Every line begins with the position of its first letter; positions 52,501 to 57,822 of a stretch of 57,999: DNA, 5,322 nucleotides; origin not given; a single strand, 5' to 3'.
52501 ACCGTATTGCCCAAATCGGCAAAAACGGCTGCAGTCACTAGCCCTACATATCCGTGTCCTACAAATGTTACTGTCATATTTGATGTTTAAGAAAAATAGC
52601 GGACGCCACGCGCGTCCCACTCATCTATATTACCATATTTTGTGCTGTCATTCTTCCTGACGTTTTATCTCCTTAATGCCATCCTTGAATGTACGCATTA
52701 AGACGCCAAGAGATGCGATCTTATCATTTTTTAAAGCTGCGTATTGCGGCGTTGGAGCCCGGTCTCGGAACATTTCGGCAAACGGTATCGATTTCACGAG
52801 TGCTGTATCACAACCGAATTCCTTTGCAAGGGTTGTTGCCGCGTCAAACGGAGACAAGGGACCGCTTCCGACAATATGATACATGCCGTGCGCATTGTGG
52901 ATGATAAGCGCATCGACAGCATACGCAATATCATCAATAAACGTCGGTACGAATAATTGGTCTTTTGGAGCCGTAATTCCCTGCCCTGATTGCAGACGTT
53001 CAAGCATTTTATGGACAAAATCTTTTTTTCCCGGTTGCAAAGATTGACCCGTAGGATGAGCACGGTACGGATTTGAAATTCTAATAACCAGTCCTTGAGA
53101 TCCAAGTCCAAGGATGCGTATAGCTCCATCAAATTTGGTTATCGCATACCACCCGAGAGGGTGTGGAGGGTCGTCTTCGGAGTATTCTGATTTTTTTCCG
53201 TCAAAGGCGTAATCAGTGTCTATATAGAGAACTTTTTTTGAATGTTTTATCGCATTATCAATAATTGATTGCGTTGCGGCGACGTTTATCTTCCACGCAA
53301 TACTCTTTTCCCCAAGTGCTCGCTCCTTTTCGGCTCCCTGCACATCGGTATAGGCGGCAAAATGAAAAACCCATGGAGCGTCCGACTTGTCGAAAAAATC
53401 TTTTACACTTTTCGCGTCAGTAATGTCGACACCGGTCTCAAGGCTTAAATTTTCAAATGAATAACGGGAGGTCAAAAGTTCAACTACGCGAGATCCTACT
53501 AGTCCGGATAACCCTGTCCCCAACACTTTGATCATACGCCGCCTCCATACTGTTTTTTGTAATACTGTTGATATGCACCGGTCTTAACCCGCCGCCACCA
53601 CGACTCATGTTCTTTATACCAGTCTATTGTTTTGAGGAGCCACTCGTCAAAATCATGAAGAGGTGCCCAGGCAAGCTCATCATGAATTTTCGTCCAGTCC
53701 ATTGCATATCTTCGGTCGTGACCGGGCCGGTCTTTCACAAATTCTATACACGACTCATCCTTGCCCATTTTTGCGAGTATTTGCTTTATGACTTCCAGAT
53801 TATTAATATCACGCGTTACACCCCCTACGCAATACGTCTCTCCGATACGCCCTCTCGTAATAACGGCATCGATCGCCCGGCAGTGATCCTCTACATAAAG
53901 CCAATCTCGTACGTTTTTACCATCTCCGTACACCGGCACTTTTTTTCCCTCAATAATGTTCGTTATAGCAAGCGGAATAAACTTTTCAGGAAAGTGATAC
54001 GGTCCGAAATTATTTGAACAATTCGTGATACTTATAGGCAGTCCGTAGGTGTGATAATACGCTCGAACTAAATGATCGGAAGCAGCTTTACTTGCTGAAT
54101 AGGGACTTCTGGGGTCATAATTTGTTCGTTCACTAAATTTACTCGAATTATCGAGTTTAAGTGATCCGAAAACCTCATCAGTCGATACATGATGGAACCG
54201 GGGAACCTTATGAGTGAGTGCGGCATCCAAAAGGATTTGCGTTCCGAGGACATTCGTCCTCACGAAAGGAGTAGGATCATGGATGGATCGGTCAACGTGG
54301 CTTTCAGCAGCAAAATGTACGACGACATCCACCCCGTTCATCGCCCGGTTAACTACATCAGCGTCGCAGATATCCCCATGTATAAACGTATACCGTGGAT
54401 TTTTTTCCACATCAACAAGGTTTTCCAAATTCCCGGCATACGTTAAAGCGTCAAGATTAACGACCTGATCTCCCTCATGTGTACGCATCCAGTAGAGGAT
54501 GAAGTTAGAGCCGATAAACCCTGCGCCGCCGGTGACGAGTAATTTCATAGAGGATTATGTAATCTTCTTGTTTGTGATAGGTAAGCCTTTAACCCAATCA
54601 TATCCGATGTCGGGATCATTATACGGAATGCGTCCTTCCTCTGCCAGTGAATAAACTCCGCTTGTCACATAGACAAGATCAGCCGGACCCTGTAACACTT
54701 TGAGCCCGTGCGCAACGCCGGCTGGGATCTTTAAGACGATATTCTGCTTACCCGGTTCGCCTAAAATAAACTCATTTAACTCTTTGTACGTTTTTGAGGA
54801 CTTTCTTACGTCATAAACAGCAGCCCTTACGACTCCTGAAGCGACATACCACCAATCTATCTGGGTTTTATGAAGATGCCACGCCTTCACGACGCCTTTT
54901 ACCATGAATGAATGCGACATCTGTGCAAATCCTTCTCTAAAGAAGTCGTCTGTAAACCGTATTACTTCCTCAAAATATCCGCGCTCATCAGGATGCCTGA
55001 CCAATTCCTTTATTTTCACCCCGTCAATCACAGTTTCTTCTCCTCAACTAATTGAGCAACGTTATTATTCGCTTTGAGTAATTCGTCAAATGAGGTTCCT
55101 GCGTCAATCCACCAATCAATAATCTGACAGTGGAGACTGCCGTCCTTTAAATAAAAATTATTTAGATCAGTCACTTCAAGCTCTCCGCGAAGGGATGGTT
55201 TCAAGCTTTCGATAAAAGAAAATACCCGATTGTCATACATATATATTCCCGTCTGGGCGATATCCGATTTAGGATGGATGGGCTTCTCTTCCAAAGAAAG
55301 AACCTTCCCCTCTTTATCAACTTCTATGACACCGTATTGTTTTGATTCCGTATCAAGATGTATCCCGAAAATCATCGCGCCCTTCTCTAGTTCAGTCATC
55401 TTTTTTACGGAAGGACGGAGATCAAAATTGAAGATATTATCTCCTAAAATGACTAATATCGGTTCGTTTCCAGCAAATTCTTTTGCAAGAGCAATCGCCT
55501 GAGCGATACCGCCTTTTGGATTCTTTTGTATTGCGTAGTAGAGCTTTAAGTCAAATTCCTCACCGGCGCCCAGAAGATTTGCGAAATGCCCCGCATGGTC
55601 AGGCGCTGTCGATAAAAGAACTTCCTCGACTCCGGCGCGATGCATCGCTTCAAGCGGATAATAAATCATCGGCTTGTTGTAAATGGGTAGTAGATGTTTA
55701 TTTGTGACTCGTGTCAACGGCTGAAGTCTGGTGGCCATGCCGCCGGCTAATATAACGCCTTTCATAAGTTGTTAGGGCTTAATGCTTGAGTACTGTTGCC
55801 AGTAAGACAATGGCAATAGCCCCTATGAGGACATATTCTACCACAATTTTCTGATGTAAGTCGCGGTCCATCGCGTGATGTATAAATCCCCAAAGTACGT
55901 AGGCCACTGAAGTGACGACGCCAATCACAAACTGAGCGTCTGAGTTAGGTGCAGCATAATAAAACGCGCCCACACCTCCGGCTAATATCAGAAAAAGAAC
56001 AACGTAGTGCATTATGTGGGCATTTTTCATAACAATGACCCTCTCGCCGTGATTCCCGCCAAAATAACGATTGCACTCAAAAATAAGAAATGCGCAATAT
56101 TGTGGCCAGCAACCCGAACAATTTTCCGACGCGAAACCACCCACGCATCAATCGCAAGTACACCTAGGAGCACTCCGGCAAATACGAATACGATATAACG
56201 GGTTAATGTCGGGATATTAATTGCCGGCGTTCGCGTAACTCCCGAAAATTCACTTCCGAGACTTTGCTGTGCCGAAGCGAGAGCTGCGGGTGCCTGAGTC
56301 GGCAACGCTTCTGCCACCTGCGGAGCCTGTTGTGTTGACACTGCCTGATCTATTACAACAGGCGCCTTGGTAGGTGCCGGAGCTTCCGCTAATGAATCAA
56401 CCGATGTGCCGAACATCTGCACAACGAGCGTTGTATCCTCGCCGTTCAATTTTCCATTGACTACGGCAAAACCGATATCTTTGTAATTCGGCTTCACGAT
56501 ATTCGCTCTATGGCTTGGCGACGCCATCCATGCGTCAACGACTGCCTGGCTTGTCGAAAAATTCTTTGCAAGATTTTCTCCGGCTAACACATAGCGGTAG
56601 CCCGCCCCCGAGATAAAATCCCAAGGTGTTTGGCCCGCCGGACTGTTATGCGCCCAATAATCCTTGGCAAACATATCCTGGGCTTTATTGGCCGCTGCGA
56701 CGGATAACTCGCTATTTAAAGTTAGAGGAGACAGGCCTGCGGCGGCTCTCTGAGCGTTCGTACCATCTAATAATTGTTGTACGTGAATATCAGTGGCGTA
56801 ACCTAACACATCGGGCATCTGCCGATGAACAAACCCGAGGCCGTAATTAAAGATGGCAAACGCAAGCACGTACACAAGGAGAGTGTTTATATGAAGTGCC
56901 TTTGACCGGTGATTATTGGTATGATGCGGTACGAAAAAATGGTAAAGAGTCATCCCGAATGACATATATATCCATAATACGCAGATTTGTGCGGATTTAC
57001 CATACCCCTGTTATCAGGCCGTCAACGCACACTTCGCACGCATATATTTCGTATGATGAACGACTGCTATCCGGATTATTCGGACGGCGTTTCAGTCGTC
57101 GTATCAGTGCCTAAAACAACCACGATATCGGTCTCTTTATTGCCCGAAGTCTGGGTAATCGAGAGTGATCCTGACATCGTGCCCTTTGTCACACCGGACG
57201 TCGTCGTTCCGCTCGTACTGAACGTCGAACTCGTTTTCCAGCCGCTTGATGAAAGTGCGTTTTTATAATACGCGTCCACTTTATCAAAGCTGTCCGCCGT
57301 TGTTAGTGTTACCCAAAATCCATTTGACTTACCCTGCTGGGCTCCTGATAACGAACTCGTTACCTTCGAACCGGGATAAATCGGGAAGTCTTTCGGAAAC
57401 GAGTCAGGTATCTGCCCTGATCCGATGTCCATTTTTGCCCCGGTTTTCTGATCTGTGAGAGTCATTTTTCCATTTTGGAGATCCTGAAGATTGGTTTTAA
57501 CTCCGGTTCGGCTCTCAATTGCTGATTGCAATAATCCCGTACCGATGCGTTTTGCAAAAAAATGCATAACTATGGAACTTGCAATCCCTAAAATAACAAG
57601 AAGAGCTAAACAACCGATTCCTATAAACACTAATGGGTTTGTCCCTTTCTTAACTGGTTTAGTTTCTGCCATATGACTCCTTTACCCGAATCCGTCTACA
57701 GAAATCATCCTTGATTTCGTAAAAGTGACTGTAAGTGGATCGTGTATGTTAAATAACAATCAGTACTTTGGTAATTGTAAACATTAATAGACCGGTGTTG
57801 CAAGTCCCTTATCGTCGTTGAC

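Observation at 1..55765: Window-spanning glycan assembly locus with 22 GT-C-like membrane genes, 12 soluble GTs, 2 Wzx flippases and a sugar-nucleotide block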

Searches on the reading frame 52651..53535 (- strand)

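Call 6: search_protein_families(library=pfam, proteins=[window:52651-53535:-], max_evalue=0.01)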
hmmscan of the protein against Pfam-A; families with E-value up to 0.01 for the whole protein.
window:52651-53535:- (295 aa): 5 families
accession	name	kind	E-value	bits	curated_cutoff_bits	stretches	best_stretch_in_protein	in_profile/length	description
PF04321.23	RmlD_sub_bind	-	5.3e-49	167.2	27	1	3-290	2-281/287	RmlD substrate binding domain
PF01370.27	Epimerase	-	3e-13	50.2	20.9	1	7-214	4-228/240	NAD dependent epimerase/dehydratase family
PF02719.21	Polysacc_synt_2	-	1.3e-05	25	20.2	1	36-111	61-132/293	Polysaccharide biosynthesis protein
PF16363.11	GDP_Man_Dehyd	-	0.00022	21.2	27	1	36-135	59-158/332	GDP-mannose 4,6 dehydratase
PF01073.25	3Beta_HSD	-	0.0011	18.5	22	1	34-103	50-111/280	3-beta hydroxysteroid dehydrogenase/isomerase family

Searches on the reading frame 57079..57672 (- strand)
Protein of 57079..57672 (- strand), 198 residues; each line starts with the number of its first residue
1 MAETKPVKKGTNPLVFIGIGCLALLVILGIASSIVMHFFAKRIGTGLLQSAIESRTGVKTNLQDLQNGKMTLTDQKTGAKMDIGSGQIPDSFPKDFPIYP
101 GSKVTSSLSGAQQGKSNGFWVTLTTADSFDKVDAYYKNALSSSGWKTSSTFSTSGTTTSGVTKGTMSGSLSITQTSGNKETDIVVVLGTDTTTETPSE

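Call 11: search_protein_families(library=pfam, proteins=[window:57079-57672:-], max_evalue=0.01)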
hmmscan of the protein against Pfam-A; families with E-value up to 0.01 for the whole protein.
window:57079-57672:- (198 aa): 0 families

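Call 19: search_protein_families(library=ncbifam, proteins=[window:57079-57672:-], max_evalue=0.01)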
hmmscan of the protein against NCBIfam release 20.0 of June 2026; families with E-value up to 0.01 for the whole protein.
window:57079-57672:- (198 aa): 0 families

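Call 48: find_encoding_contigs(protein=window:57079-57672:-, flank=10000, max_places=3)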
Protein window:57079-57672:- (198 aa): 1 contig read that carries it; 1 place shown.
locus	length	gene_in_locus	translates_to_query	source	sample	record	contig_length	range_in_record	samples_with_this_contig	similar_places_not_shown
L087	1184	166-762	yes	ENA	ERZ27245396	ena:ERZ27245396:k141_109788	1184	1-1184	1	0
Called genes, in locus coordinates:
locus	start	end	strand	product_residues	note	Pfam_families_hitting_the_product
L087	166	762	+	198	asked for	PF27226:AF_1845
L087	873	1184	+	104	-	?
